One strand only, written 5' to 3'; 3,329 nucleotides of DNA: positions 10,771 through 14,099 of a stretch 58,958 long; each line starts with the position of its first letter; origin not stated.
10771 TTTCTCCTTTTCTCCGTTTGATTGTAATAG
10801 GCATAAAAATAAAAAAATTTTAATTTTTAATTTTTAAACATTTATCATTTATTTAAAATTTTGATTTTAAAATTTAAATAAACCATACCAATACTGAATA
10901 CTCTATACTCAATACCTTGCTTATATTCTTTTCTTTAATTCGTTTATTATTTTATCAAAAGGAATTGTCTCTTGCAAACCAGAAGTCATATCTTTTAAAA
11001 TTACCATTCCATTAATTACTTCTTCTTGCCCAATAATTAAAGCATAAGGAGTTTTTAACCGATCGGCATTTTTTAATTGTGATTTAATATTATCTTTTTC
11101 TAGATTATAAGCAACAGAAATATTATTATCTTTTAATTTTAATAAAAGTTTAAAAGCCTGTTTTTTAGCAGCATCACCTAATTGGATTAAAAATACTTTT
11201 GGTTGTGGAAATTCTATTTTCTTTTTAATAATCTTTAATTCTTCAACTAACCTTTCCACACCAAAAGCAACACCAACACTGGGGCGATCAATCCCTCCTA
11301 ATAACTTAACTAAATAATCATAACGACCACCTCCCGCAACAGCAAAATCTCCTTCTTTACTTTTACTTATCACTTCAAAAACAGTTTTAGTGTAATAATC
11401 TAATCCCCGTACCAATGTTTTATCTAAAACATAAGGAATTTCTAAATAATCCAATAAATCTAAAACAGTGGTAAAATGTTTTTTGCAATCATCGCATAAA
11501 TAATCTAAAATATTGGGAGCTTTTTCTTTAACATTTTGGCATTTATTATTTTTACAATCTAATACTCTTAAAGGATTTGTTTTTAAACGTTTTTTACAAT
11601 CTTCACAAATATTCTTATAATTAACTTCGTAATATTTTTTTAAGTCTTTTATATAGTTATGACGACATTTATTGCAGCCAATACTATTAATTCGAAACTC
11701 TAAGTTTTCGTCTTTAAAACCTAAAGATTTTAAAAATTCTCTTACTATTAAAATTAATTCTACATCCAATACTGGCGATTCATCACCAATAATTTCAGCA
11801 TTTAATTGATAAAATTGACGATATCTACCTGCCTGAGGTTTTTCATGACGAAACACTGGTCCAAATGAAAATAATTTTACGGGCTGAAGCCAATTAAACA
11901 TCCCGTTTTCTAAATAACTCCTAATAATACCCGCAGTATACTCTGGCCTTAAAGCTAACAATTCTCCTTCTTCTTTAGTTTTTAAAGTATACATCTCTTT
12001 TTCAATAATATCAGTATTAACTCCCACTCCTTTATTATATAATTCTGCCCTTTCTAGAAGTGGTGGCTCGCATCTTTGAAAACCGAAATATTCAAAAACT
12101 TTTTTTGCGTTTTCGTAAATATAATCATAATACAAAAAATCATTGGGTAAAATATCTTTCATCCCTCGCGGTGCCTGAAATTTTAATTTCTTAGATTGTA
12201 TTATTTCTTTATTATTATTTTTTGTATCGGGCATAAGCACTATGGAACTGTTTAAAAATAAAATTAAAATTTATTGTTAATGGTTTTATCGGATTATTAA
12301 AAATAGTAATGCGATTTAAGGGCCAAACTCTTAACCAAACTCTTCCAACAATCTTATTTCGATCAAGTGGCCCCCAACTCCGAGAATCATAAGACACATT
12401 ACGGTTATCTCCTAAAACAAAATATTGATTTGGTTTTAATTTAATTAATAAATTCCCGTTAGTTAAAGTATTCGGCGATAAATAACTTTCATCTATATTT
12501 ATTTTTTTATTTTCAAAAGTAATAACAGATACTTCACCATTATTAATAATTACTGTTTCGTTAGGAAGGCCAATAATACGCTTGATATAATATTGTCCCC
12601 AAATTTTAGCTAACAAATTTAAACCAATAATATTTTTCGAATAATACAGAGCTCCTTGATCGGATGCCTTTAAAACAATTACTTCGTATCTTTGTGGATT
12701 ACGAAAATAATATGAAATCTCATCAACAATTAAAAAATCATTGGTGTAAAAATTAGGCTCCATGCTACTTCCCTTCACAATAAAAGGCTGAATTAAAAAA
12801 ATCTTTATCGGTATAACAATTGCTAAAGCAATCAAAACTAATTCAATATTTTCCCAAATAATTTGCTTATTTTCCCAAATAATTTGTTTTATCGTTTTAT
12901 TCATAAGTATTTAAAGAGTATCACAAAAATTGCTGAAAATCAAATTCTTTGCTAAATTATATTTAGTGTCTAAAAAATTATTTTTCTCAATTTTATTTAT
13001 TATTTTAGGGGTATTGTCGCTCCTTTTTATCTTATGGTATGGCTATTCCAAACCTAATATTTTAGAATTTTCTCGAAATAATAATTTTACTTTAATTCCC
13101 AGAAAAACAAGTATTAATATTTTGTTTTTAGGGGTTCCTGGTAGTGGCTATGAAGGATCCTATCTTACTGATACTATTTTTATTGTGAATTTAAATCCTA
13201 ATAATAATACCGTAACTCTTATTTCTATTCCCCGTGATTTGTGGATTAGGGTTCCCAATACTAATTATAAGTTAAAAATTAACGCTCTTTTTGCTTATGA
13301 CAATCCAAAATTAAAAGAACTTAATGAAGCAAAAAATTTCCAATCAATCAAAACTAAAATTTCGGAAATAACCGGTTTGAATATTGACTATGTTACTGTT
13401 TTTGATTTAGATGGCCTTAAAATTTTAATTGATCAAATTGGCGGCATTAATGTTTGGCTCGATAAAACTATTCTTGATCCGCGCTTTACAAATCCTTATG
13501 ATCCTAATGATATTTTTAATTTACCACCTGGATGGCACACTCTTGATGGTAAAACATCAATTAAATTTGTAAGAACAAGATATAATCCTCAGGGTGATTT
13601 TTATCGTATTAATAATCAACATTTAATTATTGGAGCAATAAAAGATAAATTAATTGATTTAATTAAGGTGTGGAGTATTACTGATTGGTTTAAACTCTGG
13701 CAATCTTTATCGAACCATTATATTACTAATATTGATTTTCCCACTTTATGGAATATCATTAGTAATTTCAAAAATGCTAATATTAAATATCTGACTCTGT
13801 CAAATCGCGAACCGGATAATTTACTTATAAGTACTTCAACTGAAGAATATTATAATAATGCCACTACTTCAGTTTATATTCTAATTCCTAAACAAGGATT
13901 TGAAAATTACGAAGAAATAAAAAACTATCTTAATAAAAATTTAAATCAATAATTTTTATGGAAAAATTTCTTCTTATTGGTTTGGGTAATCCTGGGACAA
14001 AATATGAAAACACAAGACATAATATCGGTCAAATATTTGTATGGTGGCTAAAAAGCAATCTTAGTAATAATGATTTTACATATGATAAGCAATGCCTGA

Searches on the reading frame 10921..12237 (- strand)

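Call 37: search_protein_families(library=pfam, proteins=[window:10921-12237:-], max_evalue=0.00001)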
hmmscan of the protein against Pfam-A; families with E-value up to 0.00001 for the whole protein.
window:10921-12237:- (438 aa): 4 families
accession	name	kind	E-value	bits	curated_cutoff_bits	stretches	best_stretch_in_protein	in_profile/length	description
PF13393.11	tRNA-synt_His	-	1.6e-41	143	25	1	25-330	1-308/308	Histidyl-tRNA synthetase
PF03129.25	HGTP_anticodon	-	7.5e-17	61.7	21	1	347-437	1-94/94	Anticodon binding domain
PF00587.30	tRNA-synt_2b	-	8.3e-14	52.5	29.3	1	83-300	1-133/179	tRNA synthetase class II core domain (G, H, P, S and T)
PF01409.25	tRNA-synt_2d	-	6e-08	32.9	19.8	1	37-182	19-163/246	tRNA synthetases class II core domain (F)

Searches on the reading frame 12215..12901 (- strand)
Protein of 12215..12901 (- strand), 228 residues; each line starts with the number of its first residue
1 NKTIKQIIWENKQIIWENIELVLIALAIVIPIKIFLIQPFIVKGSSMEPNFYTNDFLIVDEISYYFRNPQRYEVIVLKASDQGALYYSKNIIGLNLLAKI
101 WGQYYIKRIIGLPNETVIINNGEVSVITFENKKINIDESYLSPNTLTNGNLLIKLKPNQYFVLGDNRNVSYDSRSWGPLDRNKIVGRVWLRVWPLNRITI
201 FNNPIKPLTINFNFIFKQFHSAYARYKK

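Call 38: search_protein_families(library=pfam, proteins=[window:12215-12901:-], max_evalue=0.00001)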
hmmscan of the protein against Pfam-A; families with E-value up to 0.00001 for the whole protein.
window:12215-12901:- (228 aa): 1 family
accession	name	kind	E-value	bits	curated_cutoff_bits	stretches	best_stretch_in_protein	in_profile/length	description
PF10502.14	Peptidase_S26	-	1.8e-36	126.1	22.9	1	16-193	2-168/168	Signal peptidase, peptidase S26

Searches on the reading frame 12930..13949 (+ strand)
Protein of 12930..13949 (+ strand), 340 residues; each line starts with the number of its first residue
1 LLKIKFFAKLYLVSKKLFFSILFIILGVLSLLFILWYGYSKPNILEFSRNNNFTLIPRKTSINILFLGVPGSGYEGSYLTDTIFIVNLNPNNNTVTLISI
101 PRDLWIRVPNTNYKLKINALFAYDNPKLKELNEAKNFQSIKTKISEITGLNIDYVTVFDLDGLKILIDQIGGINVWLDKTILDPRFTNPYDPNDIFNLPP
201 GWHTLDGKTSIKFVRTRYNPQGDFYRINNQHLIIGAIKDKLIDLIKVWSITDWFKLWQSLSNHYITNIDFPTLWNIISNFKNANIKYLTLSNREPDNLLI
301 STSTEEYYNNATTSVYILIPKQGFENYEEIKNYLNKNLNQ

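Call 37: search_protein_families(library=pfam, proteins=[window:12930-13949:+], max_evalue=0.00001)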
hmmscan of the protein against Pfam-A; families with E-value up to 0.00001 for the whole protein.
window:12930-13949:+ (340 aa): 1 family
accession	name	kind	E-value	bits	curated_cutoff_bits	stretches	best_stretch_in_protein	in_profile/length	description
PF03816.19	LytR_cpsA_psr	-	2.2e-29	103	24.6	1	80-241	2-148/150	LytR_cpsA_psr family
